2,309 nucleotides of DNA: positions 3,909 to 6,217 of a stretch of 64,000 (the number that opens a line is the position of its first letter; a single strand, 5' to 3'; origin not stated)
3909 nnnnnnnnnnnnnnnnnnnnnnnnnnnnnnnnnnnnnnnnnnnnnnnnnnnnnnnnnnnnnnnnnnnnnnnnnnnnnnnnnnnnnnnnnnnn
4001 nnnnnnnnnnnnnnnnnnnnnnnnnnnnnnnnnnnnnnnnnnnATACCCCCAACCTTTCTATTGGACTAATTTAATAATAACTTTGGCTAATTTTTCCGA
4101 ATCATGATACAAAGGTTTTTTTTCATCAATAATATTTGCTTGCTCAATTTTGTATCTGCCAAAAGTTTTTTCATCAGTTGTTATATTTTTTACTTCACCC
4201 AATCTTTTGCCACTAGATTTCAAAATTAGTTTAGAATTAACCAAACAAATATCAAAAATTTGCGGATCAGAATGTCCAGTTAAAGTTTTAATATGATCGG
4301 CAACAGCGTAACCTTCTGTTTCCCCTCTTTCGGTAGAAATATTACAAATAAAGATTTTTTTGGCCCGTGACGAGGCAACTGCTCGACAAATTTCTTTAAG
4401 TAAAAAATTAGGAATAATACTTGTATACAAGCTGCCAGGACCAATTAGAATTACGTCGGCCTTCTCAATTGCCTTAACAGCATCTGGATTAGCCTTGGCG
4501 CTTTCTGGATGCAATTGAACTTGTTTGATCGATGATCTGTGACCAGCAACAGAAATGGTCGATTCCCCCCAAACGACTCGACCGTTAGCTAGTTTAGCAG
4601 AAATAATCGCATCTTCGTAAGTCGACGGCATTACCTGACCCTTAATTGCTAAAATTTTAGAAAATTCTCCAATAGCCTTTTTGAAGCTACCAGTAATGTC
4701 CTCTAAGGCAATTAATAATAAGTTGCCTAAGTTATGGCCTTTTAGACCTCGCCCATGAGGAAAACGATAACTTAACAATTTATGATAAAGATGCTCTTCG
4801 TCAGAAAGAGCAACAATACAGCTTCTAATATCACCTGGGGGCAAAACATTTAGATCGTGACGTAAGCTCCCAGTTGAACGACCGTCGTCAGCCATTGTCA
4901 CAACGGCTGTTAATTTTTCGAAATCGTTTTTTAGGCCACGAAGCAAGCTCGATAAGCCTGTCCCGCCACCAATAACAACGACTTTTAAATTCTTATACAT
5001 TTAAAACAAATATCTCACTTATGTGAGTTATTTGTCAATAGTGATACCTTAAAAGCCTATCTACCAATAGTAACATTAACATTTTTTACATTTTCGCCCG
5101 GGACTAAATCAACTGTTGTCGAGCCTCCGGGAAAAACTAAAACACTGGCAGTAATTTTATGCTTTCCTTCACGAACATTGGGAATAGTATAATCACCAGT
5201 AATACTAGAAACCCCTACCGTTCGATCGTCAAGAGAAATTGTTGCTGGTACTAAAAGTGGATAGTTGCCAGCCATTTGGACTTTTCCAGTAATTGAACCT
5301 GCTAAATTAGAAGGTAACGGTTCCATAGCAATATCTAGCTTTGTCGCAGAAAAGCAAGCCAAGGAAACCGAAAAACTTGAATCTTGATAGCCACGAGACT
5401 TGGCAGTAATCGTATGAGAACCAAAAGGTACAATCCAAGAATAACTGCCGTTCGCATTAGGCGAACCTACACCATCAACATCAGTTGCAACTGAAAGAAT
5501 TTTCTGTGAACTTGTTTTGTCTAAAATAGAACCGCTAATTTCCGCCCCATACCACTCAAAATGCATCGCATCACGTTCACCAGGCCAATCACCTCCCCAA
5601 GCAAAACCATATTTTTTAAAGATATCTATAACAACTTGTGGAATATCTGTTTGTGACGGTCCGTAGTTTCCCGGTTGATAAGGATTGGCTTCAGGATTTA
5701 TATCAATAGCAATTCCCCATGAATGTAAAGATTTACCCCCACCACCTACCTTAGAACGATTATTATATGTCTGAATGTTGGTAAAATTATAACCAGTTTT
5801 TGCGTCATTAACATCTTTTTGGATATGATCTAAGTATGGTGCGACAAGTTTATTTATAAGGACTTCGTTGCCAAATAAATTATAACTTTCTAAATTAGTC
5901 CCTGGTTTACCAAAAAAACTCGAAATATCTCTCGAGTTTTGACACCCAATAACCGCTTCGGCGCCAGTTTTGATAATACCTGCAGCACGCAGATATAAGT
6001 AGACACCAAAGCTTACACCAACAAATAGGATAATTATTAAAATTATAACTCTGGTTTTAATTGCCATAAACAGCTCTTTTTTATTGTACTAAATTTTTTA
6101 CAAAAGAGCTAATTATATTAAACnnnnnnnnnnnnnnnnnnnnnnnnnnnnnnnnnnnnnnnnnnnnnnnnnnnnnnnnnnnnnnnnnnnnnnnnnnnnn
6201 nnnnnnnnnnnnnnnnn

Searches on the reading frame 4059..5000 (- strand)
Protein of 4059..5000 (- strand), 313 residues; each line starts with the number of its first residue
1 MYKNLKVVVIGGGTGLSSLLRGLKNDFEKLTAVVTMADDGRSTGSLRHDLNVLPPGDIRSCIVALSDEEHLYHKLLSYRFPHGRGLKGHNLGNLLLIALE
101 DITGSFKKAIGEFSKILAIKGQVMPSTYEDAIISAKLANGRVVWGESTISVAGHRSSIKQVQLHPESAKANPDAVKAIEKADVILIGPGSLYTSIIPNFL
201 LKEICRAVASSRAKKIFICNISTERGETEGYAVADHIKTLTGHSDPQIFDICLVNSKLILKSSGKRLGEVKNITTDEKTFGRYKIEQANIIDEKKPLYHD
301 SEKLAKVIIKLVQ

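Call 7: search_protein_families(library=pfam, proteins=[window:4059-5000:-], max_evalue=0.1)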
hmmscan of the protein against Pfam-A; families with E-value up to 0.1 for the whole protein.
window:4059-5000:- (313 aa): 2 families
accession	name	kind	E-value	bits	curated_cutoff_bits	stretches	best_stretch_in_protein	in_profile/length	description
PF01933.23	CofD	-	4e-97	325.4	30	1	7-265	1-260/290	2-phospho-L-lactate transferase CofD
PF03807.23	F420_oxidored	-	0.096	13.7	21.6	0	131-186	13-65/94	NADP oxidoreductase coenzyme F420-dependent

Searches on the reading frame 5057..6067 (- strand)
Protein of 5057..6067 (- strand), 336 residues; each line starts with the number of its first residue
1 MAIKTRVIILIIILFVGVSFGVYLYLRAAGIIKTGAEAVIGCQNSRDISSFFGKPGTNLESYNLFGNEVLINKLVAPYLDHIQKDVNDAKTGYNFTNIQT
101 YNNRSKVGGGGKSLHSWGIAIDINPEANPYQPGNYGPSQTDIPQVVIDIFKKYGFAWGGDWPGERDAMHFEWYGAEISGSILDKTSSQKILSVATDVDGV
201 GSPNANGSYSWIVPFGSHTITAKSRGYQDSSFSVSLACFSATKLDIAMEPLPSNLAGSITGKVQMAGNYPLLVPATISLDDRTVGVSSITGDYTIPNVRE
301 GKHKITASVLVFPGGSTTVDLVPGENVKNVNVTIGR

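Call 7: search_protein_families(library=pfam, proteins=[window:5057-6067:-], max_evalue=0.1)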
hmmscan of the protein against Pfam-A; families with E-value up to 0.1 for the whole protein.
window:5057-6067:- (336 aa): 6 families
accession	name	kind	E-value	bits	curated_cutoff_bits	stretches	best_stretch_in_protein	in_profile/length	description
PF13539.11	Peptidase_M15_4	-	4.8e-19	69.2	25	1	110-172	4-70/70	D-alanyl-D-alanine carboxypeptidase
PF13620.12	CarboxypepD_reg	-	2.4e-10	41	32.3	2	258-333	1-80/82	Carboxypeptidase regulatory-like domain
PF13715.12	CarbopepD_reg_2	-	9.8e-10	38.8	32.2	2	259-331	1-73/88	CarboxypepD_reg-like domain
PF02557.22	VanY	-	0.0021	18.3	25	1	109-157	60-108/132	D-alanyl-D-alanine carboxypeptidase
PF12985.13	DUF3869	-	0.0022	18.6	24.5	0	176-237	7-69/85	Domain of unknown function (DUF3869)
PF08308.17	PEGA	-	0.012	15.9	20.8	0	275-328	13-62/71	PEGA domain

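Call 54: search_protein_families(library=ncbifam, proteins=[window:5057-6067:-], max_evalue=0.01)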
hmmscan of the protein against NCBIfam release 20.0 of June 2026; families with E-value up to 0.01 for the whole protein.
window:5057-6067:- (336 aa): 1 family
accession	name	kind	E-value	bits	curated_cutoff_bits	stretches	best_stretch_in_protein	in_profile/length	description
NF052345.1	S_layer_anammox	exception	8.1e-08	30.1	1400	2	255-327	1311-1385/1596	Kustd1514 family S-layer glycoprotein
